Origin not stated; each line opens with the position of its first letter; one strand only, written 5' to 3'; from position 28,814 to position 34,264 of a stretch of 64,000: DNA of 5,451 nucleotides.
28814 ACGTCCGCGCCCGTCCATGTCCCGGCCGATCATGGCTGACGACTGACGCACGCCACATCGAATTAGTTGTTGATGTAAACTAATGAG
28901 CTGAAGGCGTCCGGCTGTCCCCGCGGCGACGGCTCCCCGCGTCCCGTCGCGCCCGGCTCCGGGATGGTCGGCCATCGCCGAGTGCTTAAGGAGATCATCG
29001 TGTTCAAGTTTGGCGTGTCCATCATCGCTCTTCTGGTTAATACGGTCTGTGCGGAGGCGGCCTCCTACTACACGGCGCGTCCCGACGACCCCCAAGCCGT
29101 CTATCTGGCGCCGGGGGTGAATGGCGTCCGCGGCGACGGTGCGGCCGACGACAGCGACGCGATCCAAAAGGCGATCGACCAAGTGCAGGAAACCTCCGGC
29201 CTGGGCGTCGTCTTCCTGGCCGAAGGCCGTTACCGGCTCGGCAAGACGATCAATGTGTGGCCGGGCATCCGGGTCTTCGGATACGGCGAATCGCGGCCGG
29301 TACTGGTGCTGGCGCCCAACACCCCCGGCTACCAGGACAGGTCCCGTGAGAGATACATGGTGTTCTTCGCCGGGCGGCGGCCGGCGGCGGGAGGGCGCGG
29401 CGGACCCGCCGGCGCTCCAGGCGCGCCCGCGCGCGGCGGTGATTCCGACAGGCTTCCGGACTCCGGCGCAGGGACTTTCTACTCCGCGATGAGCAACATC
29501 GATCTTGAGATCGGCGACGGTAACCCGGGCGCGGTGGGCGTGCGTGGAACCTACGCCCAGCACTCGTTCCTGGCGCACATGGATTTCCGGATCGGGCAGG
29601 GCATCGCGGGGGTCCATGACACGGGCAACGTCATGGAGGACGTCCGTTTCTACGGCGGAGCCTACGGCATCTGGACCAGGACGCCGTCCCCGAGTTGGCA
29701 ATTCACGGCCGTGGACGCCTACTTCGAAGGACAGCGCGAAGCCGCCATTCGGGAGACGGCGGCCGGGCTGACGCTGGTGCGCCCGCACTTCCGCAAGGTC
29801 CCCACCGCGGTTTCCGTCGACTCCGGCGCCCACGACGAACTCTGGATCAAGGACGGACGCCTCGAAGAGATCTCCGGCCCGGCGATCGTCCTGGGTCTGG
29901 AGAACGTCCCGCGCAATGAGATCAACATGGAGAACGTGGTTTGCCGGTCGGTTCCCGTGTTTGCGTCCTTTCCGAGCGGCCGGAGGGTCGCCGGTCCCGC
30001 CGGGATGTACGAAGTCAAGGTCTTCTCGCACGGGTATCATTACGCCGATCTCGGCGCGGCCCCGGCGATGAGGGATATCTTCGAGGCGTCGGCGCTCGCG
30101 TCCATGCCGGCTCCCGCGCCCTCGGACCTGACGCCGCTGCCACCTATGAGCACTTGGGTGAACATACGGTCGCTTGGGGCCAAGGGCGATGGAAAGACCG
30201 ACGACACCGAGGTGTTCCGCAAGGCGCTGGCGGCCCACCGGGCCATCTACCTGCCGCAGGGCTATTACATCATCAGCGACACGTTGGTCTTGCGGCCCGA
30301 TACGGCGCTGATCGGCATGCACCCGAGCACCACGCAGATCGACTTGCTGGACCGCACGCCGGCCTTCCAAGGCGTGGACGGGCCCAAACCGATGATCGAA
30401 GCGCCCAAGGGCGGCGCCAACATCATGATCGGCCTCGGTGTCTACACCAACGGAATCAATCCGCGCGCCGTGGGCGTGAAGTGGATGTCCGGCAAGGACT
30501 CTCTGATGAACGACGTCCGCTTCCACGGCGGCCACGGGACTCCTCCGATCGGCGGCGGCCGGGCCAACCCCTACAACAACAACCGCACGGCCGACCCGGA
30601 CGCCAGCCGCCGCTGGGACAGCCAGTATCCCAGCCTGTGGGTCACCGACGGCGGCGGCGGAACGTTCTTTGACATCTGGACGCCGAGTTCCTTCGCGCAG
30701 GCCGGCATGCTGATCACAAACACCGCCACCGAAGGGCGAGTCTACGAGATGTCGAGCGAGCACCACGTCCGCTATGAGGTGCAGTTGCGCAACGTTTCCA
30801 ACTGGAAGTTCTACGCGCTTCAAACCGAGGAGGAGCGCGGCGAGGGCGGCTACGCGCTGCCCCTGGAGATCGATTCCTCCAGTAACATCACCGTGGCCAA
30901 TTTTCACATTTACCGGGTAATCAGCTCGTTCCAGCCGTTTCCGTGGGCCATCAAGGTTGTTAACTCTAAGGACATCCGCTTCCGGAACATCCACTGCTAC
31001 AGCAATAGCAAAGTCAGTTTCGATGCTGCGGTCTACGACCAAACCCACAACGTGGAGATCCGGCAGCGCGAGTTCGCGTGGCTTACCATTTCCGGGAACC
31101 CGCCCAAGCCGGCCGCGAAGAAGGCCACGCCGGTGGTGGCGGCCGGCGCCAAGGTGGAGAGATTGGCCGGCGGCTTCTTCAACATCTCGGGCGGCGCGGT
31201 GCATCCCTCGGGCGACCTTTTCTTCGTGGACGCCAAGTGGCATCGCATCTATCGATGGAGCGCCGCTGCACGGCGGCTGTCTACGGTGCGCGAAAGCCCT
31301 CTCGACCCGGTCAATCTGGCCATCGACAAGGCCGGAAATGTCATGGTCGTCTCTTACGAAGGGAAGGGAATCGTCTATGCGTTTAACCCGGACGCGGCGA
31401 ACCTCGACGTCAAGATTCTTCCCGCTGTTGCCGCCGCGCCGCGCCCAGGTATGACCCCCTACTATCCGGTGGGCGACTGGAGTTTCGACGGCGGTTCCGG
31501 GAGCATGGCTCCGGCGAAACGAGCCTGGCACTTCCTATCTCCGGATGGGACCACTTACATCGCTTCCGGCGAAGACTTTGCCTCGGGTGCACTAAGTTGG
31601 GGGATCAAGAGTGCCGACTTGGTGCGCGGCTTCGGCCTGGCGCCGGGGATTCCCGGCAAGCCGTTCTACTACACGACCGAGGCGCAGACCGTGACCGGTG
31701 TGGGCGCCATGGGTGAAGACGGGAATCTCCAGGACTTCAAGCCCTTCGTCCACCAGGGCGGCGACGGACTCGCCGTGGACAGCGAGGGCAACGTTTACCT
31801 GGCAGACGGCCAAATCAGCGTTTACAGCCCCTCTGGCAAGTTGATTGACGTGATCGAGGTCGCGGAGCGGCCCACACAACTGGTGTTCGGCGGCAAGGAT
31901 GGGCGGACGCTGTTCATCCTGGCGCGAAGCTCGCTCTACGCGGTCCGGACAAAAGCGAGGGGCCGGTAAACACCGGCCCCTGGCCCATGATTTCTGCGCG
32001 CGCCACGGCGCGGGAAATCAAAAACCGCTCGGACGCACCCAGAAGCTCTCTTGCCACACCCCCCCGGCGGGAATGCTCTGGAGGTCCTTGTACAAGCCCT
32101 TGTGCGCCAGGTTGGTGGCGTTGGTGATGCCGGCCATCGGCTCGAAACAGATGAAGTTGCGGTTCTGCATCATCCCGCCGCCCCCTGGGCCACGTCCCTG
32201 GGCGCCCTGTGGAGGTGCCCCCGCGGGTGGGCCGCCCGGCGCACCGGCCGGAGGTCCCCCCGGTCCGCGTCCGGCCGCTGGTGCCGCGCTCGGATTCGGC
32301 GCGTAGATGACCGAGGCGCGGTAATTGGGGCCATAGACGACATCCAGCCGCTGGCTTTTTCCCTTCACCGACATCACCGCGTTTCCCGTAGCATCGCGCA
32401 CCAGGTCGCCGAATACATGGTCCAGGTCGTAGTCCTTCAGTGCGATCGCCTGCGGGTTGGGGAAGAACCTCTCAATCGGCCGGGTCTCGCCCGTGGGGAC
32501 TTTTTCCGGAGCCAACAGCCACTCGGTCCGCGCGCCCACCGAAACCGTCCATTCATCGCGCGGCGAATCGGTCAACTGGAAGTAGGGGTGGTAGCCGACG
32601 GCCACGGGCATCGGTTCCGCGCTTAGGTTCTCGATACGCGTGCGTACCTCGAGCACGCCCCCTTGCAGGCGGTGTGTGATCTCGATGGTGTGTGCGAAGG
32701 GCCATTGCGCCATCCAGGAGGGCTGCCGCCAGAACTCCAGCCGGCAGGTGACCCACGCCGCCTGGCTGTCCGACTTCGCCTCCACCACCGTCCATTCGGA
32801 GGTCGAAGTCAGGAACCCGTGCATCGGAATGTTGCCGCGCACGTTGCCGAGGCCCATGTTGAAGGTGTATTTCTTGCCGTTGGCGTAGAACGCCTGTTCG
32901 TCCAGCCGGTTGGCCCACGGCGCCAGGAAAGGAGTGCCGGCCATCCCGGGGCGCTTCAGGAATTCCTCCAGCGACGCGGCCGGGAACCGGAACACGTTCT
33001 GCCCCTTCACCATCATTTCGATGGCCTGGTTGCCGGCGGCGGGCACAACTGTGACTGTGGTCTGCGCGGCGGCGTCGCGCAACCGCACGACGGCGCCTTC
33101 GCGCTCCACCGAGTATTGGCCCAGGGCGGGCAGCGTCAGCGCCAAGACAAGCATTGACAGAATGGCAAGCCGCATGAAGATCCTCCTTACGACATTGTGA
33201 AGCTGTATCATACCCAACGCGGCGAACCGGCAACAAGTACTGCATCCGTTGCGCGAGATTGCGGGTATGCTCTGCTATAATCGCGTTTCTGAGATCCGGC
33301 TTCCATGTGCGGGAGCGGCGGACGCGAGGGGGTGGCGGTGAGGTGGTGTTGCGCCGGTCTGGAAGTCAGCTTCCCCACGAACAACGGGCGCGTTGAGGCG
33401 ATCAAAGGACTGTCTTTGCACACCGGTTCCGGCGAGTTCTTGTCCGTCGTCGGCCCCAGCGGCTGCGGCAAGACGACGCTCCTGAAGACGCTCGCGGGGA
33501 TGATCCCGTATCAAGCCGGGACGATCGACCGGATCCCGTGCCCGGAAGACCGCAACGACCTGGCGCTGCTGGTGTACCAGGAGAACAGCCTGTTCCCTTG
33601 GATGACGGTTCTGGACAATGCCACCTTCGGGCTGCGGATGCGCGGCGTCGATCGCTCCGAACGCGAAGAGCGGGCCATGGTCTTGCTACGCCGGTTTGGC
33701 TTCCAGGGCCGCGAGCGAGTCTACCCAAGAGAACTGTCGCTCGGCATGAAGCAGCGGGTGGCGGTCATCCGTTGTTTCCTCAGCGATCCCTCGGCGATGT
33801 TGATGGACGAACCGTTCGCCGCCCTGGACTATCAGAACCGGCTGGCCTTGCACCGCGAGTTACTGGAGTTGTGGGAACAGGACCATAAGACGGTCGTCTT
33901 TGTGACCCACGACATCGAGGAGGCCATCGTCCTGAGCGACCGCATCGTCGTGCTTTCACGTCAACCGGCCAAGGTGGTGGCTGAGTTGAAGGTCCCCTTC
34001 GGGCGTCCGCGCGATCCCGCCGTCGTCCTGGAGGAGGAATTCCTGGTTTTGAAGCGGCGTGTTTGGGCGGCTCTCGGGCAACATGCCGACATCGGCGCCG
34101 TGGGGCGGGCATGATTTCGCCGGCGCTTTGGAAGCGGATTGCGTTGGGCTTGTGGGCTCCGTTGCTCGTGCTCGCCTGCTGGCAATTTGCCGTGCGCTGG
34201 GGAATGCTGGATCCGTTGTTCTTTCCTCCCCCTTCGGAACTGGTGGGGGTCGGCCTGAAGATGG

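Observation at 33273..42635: Seven start/stop-coupled genes joining an ABC importer, an adenylating enzyme, an outer-membrane barrel, a CE4 deacetylase and a GT4 transferase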

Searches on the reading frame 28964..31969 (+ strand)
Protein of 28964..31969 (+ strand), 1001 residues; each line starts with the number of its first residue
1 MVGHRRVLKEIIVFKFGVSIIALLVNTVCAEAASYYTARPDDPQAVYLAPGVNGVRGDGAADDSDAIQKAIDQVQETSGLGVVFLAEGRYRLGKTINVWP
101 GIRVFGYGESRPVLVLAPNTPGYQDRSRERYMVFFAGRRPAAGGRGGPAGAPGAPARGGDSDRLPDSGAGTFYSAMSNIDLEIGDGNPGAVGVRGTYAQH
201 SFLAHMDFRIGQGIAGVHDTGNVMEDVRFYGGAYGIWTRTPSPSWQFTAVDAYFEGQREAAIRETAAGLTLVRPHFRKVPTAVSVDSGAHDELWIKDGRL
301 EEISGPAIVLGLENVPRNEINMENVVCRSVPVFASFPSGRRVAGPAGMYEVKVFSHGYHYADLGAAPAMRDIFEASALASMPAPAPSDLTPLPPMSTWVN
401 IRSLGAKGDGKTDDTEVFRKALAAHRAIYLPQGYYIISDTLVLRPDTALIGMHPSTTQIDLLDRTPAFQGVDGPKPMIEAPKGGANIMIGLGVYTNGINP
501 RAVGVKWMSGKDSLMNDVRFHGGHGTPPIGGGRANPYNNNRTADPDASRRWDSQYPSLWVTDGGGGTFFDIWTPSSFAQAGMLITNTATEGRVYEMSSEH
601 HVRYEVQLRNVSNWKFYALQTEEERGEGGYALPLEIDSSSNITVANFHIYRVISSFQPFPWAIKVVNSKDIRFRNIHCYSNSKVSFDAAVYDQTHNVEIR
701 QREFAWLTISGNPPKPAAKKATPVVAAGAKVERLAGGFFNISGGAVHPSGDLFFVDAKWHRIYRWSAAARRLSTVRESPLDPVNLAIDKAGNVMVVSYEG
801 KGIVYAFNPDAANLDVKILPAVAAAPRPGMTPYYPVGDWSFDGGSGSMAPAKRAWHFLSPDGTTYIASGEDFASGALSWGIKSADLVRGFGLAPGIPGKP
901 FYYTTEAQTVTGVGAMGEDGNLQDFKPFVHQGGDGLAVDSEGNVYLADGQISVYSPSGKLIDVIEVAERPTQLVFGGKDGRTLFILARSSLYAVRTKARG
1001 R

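Call 8: search_protein_families(library=pfam, proteins=[window:28964-31969:+], max_evalue=0.001)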
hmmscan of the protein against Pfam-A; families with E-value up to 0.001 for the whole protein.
window:28964-31969:+ (1001 aa): 2 families
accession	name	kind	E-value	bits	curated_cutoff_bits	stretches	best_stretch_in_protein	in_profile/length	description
PF12708.12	Pect-lyase_RHGA_epim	-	4.3e-31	108.8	27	2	54-261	8-190/213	Rhamnogalacturonase A/epimerase, pectate lyase-like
PF08450.18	SGL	-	2.6e-14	53.8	26.3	1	923-986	177-243/246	SMP-30/Gluconolactonase/LRE-like region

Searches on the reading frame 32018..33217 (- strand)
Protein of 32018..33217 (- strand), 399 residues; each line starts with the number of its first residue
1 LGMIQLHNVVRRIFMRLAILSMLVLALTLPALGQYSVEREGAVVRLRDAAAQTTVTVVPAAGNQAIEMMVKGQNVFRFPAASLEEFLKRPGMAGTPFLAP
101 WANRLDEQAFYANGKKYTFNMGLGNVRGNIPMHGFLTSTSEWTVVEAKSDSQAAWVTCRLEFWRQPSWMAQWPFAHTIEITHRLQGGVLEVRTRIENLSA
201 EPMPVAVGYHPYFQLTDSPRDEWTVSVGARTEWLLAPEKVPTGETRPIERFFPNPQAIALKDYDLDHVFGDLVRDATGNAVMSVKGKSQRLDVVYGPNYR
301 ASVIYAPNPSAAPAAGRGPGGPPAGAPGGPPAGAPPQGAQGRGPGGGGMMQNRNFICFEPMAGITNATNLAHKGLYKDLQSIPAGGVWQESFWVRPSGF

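Call 8: search_protein_families(library=pfam, proteins=[window:32018-33217:-], max_evalue=0.001)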
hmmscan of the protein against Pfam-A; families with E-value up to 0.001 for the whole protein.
window:32018-33217:- (399 aa): 1 family
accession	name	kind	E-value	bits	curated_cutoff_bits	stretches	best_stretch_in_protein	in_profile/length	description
PF01263.26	Aldose_epim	-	6.5e-25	88.6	27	1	61-311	18-257/299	Aldose 1-epimerase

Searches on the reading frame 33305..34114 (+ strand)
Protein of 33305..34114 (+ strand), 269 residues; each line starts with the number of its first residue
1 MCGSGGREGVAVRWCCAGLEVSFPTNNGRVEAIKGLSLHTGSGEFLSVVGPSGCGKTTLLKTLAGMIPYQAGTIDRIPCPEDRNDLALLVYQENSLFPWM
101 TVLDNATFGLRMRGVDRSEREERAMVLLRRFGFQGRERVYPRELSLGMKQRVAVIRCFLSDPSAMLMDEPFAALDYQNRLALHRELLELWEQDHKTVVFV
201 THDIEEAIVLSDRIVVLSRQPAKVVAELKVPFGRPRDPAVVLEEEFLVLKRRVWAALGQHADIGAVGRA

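Call 4: search_protein_families(library=pfam, proteins=[window:33305-34114:+], max_evalue=0.01)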
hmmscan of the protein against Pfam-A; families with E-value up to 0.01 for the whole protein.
window:33305-34114:+ (269 aa): 11 families
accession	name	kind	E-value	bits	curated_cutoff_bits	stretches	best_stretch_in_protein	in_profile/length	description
PF00005.33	ABC_tran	-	9.7e-26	91.4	25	1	34-172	2-137/137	ABC transporter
PF13304.12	AAA_21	-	1.3e-10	42.3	27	1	122-204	220-300/304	AAA domain, putative AbiEii toxin, Type IV TA system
PF13191.12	AAA_16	-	7.1e-05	23.8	32.6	1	38-161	19-104/167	AAA ATPase domain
PF13401.12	AAA_22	-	0.00012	22.9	27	1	43-83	5-45/130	AAA domain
PF20703.3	nSTAND1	-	0.00032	20.9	27.1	1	28-71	18-59/379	Novel STAND NTPase 1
PF03215.21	Rad17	-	0.0011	19.4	23.8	1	33-69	35-71/186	Rad17 P-loop domain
PF01637.24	ATPase_2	-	0.0022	18.3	33.2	0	38-63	15-40/225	ATPase domain predominantly from Archaea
PF00931.28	NB-ARC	-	0.005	16.6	23.5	1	30-62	5-37/248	NB-ARC domain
PF13604.12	AAA_30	-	0.0057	16.9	27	0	42-70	17-45/191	AAA domain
PF13521.12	AAA_28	-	0.0061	17.2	27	0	48-66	4-22/164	AAA domain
PF13238.12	AAA_18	-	0.0062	17.4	29.4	0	48-67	3-22/128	AAA domain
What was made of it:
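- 33305..34114 (+): ABC ATPase of the NitT/TauT type with signature LSLGM (33734-33748), Walker A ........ and Walker B LMDEP. The true start may be GTG 33332 or 33338. ABC_tran 9.7e-26 (call 4).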

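Call 6: search_protein_families(library=ncbifam, proteins=[window:33305-34114:+], max_evalue=0.01)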
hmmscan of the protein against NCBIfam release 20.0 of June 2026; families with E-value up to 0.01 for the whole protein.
window:33305-34114:+ (269 aa): 184 families (the best 25 are shown)
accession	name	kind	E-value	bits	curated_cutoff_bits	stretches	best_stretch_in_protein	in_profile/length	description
NF040729.1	ABC_ATP_SaoA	equivalog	5.3e-60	202.9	360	1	22-238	10-227/248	ABC transporter ATP-binding protein SaoA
NF008421.0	PRK11248.1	equivalog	4.6e-55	186.9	357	1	31-234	15-219/255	taurine ABC transporter ATP-binding subunit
TIGR03265.1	PhnT2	equivalog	1.1e-48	166.3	457.7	1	28-220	15-211/353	putative 2-aminoethylphosphonate ABC transporter ATP-binding protein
TIGR01186.1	proV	subfamily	1.6e-48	165.6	326.6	1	28-218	4-204/363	betaine/proline/choline family ABC transporter ATP-binding protein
NF006987.0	PRK09452.1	equivalog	1.8e-47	161.9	482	1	31-218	31-222/378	spermidine/putrescine ABC transporter ATP-binding protein PotA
TIGR01184.1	ntrCD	subfamily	7.1e-46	156.6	291.8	1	33-244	1-216/230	nitrate ABC transporter ATP-binding protein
TIGR01187.1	potA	subfamily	1.8e-45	155.5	355.6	1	49-219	2-176/325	polyamine ABC transporter ATP-binding protein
NF008653.0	PRK11650.1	subfamily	2.9e-43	148.3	432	1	27-222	14-213/357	sn-glycerol-3-phosphate ABC transporter ATP-binding protein UgpC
NF043075.1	MMSYN1_0197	equivalog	3.3e-43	147.9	550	1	31-219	16-208/341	spermidine/putrescine ABC transporter ATP-binding protein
NF040840.2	tungstate_WtpC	equivalog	4.1e-43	148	440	1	33-240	16-227/347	tungstate ABC transporter ATP-binding protein WtpC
NF008420.0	PRK11247.1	equivalog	2.5e-42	144.8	395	1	31-239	26-227/257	aliphatic sulfonates ABC transporter ATP-binding protein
TIGR03258.1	PhnT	equivalog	1.3e-41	142.9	499.15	1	32-218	23-214/359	2-aminoethylphosphonate ABC transport system ATP-binding subunit PhnT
TIGR03415.1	ABC_choXWV_ATP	equivalog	6.4e-41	140.6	483.75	1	26-217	33-238/382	choline ABC transporter ATP-binding protein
TIGR00968.1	3a0106s01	subfamily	1.3e-40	139.4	342.75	1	27-221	10-208/237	sulfate ABC transporter ATP-binding protein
NF008105.0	PRK10851.1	equivalog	6.3e-38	130.4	502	1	28-221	13-214/362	sulfate/thiosulfate ABC transporter ATP-binding protein CysA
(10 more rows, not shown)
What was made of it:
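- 33305..34114 (+): The best NCBIfam hits are SaoA and TauB, both below their cut-offs (call 6).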
